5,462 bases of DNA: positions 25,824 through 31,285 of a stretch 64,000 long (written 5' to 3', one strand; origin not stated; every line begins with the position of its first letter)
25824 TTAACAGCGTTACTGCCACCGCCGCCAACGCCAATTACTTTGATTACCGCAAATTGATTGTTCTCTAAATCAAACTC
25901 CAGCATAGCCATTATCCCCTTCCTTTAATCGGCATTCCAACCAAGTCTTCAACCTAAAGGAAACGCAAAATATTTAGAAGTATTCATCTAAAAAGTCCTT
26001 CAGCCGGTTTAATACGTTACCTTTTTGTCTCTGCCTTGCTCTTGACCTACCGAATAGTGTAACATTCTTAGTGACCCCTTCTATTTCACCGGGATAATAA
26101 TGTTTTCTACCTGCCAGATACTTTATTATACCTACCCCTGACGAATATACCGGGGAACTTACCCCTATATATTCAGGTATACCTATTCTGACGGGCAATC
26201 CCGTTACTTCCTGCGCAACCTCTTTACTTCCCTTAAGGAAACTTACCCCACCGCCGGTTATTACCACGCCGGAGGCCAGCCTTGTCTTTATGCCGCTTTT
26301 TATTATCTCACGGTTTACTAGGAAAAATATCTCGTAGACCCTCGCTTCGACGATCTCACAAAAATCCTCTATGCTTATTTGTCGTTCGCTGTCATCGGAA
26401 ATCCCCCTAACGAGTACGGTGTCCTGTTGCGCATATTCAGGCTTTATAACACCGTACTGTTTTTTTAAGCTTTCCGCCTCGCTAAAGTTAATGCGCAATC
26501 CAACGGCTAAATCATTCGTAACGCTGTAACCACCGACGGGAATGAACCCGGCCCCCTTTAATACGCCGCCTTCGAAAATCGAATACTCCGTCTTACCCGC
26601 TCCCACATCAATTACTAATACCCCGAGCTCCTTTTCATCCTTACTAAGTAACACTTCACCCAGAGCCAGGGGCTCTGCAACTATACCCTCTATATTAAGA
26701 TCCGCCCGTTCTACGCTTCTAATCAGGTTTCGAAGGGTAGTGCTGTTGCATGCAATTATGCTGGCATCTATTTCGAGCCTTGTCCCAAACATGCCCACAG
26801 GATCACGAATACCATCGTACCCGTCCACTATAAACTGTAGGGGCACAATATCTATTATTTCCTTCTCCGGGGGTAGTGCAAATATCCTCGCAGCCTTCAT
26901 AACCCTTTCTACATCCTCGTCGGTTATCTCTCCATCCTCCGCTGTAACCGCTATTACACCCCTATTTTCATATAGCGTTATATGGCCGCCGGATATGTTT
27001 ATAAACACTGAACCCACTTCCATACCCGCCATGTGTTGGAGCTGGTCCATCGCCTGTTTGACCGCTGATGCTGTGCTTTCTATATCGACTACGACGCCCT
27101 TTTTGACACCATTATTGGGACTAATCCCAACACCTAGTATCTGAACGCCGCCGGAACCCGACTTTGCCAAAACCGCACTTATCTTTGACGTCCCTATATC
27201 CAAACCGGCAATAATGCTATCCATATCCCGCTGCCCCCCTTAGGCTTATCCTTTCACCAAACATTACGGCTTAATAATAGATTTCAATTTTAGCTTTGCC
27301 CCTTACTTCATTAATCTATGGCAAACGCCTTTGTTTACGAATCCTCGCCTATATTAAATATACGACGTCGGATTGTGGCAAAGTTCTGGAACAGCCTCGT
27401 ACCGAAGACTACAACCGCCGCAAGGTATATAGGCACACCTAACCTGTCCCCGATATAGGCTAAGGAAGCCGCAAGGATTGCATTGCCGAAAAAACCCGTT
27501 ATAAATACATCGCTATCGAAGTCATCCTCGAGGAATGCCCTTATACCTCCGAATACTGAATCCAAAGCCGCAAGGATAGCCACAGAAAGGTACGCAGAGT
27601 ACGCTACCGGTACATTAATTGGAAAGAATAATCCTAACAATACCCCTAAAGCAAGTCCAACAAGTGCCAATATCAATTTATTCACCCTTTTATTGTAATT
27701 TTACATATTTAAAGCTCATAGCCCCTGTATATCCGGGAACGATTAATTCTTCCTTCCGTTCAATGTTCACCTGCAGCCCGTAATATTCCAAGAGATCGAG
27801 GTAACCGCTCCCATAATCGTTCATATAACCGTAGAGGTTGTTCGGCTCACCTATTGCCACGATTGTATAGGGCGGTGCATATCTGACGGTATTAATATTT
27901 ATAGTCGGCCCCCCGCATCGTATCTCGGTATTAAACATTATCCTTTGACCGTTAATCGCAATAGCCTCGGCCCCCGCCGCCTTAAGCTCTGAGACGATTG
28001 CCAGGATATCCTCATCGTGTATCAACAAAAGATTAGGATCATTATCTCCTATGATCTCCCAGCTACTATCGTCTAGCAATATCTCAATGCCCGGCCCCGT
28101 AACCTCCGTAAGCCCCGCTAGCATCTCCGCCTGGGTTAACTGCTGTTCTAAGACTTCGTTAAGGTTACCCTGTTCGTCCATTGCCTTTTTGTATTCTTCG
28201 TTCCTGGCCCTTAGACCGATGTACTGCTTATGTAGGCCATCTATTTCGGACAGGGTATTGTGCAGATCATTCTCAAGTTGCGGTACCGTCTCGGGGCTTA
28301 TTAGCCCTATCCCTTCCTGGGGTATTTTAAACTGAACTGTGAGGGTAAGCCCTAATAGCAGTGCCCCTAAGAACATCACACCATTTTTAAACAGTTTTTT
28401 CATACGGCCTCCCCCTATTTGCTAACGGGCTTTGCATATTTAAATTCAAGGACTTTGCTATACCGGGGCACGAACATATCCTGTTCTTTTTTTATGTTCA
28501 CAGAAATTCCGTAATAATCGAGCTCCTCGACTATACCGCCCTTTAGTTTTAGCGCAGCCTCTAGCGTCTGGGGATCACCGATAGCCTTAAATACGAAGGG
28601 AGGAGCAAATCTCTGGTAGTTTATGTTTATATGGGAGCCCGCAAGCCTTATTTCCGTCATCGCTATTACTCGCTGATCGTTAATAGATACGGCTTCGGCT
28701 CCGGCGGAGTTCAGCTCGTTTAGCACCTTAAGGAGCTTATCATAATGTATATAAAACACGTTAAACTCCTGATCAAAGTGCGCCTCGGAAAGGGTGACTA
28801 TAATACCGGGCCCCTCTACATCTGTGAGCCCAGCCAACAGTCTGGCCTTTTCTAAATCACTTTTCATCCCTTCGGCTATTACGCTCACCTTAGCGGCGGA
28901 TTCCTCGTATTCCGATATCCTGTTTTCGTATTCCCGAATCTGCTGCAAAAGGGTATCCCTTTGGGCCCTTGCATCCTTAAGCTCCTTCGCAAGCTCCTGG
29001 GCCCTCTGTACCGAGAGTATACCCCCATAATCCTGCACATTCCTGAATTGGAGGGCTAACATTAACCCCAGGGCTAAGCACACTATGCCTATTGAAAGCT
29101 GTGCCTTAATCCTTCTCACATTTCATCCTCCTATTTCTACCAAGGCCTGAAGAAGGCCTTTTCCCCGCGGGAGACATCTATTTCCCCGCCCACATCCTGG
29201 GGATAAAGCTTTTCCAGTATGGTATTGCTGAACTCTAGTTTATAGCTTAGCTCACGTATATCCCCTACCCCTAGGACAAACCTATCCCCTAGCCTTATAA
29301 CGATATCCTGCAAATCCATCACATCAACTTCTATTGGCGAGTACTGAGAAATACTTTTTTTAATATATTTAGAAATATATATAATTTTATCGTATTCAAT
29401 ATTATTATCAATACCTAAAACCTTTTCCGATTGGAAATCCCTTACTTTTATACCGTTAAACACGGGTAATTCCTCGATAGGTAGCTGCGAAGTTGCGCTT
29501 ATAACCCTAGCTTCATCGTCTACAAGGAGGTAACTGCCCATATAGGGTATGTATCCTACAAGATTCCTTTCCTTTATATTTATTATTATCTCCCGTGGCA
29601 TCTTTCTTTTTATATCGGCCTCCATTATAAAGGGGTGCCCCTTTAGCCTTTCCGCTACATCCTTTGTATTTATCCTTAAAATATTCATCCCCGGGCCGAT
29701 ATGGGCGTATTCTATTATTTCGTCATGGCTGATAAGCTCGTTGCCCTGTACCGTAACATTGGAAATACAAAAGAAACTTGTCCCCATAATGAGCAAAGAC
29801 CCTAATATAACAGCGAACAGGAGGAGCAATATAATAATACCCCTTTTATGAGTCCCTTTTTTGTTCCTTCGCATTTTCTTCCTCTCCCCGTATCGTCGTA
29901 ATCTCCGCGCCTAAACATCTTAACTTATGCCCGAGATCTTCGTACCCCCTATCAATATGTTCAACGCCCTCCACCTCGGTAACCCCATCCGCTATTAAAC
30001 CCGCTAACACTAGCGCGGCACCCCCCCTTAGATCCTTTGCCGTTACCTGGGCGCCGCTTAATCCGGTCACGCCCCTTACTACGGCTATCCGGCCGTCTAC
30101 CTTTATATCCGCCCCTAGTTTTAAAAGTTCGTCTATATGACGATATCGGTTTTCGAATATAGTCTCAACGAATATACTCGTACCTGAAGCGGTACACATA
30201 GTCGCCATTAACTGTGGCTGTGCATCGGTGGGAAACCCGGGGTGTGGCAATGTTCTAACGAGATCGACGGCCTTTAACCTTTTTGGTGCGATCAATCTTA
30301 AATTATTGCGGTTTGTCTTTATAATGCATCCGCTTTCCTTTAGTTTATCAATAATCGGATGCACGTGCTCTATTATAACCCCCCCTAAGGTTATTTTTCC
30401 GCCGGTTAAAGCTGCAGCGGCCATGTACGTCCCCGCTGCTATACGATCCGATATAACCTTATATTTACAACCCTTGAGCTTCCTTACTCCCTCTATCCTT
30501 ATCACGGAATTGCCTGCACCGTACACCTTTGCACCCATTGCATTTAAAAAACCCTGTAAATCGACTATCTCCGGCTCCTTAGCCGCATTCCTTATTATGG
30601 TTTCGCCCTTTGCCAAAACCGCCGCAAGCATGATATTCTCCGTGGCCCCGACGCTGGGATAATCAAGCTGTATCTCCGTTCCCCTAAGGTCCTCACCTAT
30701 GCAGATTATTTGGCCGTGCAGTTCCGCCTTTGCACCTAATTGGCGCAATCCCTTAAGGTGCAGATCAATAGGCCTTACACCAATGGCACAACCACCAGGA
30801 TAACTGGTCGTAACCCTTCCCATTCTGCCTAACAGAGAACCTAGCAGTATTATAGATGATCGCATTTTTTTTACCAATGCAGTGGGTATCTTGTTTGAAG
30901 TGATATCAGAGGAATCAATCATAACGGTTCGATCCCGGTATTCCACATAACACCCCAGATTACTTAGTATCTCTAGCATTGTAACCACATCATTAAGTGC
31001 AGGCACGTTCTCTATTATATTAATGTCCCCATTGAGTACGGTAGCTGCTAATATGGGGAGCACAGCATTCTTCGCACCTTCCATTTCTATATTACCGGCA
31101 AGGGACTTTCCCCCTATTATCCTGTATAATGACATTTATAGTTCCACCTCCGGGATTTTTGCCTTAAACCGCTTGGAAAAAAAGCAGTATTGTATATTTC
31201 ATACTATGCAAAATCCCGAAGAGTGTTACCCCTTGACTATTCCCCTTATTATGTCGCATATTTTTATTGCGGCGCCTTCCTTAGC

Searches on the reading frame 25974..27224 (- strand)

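Call 89: search_protein_families(library=pfam, proteins=[window:25974-27224:-], max_evalue=1e-8)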
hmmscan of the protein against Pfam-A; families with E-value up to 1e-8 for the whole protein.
window:25974-27224:- (416 aa): 2 families
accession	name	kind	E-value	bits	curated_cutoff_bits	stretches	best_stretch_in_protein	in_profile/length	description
PF14450.12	FtsA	-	1.7e-35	122.6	31.8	1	204-365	2-127/127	Cell division protein FtsA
PF02491.25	SHS2_FTSA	-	5.5e-28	97.6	25.4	1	79-157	1-78/79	SHS2 domain inserted in FTSA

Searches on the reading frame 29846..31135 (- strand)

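Call 89: search_protein_families(library=pfam, proteins=[window:29846-31135:-], max_evalue=1e-8)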
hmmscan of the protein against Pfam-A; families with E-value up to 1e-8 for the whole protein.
window:29846-31135:- (429 aa): 1 family
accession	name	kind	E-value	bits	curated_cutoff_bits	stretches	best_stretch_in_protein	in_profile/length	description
PF00275.25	EPSP_synthase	-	1.1e-97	327.9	22.8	1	8-404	3-416/417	EPSP synthase (3-phosphoshikimate 1-carboxyvinyltransferase)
